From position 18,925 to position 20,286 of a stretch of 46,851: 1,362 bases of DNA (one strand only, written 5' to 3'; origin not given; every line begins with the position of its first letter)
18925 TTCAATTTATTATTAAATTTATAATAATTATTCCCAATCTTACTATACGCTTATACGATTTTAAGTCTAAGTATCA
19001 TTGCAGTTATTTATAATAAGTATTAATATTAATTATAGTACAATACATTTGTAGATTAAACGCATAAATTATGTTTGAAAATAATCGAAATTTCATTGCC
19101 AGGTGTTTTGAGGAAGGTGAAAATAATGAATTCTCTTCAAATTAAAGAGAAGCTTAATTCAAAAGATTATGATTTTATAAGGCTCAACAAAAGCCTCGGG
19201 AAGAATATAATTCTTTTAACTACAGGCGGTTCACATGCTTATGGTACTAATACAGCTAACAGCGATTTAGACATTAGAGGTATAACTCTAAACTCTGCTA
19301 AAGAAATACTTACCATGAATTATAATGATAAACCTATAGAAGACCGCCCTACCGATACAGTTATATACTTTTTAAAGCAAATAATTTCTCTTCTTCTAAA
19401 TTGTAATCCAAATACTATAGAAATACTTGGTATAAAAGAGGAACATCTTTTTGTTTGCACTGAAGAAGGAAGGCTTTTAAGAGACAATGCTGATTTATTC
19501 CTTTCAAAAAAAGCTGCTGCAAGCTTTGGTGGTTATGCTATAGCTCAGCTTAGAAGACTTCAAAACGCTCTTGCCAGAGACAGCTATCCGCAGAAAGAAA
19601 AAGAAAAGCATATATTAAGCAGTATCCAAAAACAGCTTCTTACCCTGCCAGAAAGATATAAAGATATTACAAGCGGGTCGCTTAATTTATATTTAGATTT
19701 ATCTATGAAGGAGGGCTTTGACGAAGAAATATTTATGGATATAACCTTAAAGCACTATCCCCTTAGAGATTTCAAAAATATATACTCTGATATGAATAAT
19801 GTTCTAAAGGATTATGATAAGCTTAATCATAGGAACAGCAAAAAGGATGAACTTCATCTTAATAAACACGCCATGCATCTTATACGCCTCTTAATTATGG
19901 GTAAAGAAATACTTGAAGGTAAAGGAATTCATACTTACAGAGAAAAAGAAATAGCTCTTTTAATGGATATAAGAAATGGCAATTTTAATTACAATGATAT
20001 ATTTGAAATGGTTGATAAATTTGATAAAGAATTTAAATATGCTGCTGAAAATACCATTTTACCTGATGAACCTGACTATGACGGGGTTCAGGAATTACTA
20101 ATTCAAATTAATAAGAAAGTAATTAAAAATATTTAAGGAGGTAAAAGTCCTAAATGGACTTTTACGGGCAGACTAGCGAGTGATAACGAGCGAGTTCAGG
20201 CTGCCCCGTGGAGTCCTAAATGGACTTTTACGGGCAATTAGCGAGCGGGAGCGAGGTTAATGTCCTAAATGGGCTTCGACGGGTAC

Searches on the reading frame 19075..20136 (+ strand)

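Call 4: search_protein_families(library=pfam, proteins=[window:19075-20136:+])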
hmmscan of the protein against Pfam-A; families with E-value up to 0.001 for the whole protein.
window:19075-20136:+ (353 aa): 1 family
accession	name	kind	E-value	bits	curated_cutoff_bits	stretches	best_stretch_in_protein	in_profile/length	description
PF10127.15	RlaP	-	2.4e-17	63.9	23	1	36-163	11-141/249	RNA repair pathway DNA polymerase beta family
